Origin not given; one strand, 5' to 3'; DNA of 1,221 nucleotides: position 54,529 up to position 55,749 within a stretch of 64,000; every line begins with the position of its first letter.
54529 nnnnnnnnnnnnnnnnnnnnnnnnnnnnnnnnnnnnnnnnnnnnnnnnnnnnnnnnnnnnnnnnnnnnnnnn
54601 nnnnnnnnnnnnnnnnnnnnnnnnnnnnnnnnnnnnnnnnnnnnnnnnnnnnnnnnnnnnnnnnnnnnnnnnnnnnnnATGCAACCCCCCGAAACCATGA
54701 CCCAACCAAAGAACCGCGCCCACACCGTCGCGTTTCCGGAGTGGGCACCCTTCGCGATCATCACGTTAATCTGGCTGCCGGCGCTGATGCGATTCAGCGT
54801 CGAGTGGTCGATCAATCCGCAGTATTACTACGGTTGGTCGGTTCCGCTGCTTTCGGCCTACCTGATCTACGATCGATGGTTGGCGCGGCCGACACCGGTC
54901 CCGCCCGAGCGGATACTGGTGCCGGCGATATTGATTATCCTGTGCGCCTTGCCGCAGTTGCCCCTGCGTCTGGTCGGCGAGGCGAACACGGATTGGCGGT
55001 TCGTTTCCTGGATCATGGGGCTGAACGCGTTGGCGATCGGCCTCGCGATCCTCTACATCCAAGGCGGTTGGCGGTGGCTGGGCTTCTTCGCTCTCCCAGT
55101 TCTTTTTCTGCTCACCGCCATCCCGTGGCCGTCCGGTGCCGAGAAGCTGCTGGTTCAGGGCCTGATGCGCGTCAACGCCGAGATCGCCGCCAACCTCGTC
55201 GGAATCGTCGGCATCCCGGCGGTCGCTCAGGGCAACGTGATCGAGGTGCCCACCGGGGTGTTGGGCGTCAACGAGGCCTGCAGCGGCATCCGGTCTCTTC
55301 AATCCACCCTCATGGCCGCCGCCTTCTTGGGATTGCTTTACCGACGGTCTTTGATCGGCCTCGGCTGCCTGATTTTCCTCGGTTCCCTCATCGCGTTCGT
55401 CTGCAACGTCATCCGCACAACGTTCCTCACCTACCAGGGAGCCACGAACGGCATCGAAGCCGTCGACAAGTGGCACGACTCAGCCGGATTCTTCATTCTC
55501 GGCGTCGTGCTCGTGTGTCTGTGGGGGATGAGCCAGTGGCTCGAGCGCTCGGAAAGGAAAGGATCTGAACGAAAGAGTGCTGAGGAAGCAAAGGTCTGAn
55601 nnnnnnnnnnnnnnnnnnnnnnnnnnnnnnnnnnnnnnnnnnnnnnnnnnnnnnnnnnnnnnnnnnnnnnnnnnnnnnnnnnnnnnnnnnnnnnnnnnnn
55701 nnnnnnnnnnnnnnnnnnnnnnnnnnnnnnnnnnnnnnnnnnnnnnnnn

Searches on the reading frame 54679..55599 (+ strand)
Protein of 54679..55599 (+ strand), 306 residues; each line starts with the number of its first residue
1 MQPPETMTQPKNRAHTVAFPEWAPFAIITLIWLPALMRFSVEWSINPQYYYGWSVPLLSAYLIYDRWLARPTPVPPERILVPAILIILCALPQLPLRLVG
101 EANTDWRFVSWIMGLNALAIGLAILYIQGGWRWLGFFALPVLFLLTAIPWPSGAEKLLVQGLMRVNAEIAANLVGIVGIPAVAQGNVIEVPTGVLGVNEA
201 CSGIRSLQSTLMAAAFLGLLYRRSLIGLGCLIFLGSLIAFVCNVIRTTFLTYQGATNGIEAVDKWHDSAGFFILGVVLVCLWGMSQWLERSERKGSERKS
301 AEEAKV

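Call 7: search_protein_families(library=pfam, proteins=[window:54679-55599:+], max_evalue=0.01)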
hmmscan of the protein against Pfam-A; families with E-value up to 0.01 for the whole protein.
window:54679-55599:+ (306 aa): 1 family
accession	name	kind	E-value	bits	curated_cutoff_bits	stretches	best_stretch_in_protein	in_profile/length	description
PF09721.15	Exosortase_EpsH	-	4.2e-43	148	25.7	1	26-288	2-254/254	Transmembrane exosortase (Exosortase_EpsH)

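Call 10: search_protein_families(library=ncbifam, proteins=[window:54679-55599:+], max_evalue=0.01)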
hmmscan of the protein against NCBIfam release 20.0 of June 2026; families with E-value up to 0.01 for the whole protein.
window:54679-55599:+ (306 aa): 18 families
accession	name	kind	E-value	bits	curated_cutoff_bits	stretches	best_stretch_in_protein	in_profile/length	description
TIGR03109.2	exosort_XrtA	exception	1.8e-29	102.9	208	1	25-287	7-258/261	exosortase A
TIGR04152.1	exosort_VPLPA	exception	2.5e-29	102.7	400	1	43-297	4-251/486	VPLPA-CTERM-specific exosortase XrtD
TIGR02602.1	8TM_EpsH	subfamily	2.6e-29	102.4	105.55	1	43-284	4-236/241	exosortase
NF038142.1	exosort_XrtW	exception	8.9e-25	87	425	1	24-301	8-278/494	exosortase W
TIGR04178.1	exo_archaeo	signature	2.7e-15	56.4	23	1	197-289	3-96/97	exosortase/archaeosortase family protein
NF035943.2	exosort_XrtV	exception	9.6e-15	54.6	313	1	26-289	10-267/270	exosortase V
TIGR03763.1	cyanoexo_CrtA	exception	3.2e-14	53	150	1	110-288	82-258/260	cyanoexosortase A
NF033464.1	cyanoexo_CrtC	exception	1.5e-12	47.7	225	1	160-279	146-265/278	cyanoexosortase C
TIGR04476.1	exosort_XrtN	exception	1.4e-10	40.9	200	1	25-291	30-250/406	exosortase N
TIGR04151.1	exosort_VPDSG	exception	9.4e-10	38.4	300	1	123-294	133-305/306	VPDSG-CTERM-specific exosortase XrtC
TIGR03113.1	exosort_XrtB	exception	6.8e-08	32.4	275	1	117-284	91-260/268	exosortase B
NF033770.1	exosort_XrtT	exception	1.2e-06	27.4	250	1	125-285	100-264/472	exosortase T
TIGR04124.1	archaeo_artE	exception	0.00015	21.8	95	1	176-279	44-141/153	archaeosortase family protein ArtE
TIGR04489.1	exosort_XrtO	exception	0.00021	20.2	250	1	91-291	53-261/451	exosortase O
TIGR03762.1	archaeo_artC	exception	0.00025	21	100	1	171-281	153-267/274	archaeosortase C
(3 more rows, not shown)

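Call 20: find_encoding_contigs(protein=window:54679-55599:+, flank=4000, max_places=10)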
Protein window:54679-55599:+ (306 aa): no gene with exactly this product is on record in the collection.
